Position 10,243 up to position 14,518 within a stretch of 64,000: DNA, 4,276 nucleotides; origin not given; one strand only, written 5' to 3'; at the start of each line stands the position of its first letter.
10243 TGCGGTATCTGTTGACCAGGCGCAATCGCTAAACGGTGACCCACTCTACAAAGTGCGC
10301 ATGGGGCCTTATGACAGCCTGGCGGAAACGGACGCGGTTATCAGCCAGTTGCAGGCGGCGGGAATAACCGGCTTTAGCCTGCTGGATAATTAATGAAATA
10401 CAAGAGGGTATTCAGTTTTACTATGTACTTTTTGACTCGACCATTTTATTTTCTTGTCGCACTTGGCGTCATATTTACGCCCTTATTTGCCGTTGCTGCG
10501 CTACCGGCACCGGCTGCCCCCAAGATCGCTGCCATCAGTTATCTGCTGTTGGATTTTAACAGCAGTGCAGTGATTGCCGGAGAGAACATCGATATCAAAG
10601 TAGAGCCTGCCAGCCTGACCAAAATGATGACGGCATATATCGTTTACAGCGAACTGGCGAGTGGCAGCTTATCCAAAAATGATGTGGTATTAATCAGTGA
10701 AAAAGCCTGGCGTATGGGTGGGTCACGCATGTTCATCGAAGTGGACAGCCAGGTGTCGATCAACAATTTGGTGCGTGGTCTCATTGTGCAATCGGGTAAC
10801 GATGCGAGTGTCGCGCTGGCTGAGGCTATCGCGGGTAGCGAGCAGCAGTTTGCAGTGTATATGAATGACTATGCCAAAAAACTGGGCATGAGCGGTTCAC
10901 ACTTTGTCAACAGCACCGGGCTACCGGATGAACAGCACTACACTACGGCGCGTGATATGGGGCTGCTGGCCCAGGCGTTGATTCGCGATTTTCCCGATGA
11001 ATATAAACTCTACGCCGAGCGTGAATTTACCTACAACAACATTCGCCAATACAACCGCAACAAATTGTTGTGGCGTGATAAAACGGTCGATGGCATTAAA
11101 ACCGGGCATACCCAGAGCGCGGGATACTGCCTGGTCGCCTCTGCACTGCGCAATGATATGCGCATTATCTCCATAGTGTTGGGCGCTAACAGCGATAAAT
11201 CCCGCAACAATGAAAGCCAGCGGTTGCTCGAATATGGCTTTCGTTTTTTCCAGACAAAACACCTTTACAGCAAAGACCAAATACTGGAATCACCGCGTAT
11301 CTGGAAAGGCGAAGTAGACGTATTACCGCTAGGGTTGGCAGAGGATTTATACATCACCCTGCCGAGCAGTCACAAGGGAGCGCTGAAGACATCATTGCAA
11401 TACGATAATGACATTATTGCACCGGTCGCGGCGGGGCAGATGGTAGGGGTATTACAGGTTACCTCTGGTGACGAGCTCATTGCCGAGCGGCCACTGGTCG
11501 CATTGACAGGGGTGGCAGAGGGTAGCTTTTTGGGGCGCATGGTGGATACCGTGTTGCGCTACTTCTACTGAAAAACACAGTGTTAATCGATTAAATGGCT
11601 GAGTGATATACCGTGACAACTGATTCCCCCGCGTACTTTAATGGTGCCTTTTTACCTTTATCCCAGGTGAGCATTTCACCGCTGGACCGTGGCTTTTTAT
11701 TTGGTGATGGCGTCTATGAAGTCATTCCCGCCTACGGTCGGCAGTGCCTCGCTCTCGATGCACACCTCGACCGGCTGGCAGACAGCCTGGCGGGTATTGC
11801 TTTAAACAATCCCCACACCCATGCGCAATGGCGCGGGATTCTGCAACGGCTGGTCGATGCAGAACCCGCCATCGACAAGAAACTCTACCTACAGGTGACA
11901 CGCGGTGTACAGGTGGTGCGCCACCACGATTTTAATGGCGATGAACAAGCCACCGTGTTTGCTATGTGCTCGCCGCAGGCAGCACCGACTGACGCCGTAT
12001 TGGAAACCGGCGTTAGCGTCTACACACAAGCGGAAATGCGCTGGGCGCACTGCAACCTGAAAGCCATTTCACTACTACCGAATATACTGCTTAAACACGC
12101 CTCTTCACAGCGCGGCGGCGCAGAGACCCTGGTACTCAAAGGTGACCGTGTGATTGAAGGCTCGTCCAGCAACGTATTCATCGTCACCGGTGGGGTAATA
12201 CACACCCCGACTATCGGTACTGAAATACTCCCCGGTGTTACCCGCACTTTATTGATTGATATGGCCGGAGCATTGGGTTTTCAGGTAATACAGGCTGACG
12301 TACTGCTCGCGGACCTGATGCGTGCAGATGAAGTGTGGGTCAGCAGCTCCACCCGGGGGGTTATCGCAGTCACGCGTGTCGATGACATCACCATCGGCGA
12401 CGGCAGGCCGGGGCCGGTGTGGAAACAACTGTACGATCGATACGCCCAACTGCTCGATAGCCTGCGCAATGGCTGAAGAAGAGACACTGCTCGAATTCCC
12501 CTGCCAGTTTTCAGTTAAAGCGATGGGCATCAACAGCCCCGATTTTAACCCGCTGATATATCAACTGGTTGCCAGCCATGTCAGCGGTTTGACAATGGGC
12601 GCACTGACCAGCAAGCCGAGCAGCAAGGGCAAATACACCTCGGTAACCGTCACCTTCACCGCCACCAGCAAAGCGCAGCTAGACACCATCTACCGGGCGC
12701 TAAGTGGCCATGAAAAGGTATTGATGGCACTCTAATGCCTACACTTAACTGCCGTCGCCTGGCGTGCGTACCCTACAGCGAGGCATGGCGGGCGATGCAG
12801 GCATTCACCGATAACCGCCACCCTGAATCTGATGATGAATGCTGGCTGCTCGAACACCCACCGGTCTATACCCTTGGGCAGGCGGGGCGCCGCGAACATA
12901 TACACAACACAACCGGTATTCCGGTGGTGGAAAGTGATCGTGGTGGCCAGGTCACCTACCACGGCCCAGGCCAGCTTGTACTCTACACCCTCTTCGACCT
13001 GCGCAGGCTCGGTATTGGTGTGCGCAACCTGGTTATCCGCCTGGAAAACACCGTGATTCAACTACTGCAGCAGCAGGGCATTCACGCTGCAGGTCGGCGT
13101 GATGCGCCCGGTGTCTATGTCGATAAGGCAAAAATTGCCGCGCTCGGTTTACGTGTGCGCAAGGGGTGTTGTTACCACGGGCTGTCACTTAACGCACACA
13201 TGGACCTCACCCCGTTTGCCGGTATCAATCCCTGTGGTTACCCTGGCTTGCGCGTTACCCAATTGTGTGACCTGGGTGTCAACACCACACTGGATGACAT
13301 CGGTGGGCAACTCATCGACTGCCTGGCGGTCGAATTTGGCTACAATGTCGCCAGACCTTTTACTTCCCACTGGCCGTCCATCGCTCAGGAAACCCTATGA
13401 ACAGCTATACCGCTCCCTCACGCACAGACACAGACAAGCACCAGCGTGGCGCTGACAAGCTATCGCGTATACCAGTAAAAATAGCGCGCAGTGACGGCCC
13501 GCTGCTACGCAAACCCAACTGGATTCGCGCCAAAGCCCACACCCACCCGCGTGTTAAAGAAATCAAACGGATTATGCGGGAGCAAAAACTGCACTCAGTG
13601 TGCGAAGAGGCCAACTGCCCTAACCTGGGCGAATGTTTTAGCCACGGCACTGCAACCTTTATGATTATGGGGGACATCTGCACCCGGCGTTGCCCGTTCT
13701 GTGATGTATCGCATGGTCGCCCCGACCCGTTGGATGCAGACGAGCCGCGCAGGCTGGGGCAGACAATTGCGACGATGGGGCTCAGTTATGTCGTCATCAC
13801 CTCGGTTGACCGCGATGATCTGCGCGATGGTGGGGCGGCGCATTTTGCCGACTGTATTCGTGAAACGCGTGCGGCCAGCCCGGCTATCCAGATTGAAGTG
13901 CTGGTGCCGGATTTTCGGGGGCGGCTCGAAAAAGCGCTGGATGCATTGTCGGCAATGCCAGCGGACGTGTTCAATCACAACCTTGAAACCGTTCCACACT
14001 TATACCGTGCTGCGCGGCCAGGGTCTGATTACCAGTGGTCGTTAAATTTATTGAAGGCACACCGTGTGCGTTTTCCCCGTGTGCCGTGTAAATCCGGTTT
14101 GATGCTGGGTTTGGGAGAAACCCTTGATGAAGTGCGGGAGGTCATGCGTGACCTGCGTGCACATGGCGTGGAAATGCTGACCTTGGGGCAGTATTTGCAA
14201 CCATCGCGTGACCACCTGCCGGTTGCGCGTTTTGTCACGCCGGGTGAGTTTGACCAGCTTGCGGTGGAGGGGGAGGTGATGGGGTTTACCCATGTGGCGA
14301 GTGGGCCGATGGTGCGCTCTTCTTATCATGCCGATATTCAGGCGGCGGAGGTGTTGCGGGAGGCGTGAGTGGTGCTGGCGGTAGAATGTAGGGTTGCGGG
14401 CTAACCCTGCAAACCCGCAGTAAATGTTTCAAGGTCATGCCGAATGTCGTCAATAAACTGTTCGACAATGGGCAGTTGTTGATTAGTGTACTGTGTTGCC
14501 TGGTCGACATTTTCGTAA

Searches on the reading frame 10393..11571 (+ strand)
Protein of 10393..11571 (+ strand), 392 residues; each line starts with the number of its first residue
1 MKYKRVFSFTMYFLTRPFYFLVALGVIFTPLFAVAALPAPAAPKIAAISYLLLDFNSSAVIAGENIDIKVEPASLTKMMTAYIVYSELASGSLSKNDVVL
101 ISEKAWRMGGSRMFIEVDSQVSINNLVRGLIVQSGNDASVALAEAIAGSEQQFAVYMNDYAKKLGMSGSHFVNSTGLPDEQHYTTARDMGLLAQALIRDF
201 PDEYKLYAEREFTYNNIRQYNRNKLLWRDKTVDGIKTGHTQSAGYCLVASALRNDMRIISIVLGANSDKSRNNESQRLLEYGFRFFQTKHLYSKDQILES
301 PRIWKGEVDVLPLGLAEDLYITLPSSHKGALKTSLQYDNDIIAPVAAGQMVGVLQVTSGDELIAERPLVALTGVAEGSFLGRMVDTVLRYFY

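Call 94: search_protein_families(library=pfam, proteins=[window:10393-11571:+], max_evalue=0.00001)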
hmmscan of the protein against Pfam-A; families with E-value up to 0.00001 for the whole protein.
window:10393-11571:+ (392 aa): 3 families
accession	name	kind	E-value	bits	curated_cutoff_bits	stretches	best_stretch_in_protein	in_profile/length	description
PF00768.25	Peptidase_S11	-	6.3e-82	275.1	27.6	1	40-266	5-238/239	D-alanyl-D-alanine carboxypeptidase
PF07943.18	PBP5_C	-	1.9e-21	76.4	21.2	1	286-375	1-90/91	Penicillin-binding protein 5, C-terminal domain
PF13354.11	Beta-lactamase2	-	3.7e-11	43.2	22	1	57-199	9-149/214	Beta-lactamase enzyme family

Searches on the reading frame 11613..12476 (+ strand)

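Call 94: search_protein_families(library=pfam, proteins=[window:11613-12476:+], max_evalue=0.00001)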
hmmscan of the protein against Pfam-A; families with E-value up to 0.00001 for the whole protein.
window:11613-12476:+ (287 aa): 1 family
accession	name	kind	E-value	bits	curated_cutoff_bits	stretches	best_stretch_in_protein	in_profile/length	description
PF01063.24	Aminotran_4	-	7.2e-45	154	28.5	1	33-256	1-223/223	Amino-transferase class IV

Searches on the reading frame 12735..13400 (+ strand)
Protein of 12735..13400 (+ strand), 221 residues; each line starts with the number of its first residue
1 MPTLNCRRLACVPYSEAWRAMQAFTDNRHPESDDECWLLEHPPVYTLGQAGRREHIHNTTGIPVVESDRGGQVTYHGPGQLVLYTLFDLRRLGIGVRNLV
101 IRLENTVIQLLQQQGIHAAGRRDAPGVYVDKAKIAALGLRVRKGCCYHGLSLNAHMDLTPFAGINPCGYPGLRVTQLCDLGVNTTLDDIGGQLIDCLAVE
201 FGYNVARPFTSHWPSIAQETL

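Call 53: search_protein_families(library=pfam, proteins=[window:12735-13400:+], max_evalue=0.001)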
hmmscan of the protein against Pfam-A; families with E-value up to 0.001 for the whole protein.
window:12735-13400:+ (221 aa): 1 family
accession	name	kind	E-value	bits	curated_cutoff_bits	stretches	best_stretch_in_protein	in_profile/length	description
PF21948.1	LplA-B_cat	-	7e-36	124.5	27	1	14-195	2-197/200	Lipoyl protein ligase A/B catalytic domain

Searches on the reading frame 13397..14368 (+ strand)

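Call 53: search_protein_families(library=pfam, proteins=[window:13397-14368:+], max_evalue=0.001)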
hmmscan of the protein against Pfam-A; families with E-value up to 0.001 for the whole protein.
window:13397-14368:+ (323 aa): 2 families
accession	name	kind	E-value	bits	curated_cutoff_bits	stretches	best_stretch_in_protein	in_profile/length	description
PF04055.27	Radical_SAM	-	2.2e-23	83.7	29.5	1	89-253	1-166/166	Radical SAM superfamily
PF16881.10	LIAS_N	-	5.7e-07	30.4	27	1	28-74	50-96/96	N-terminal domain of lipoyl synthase of Radical_SAM family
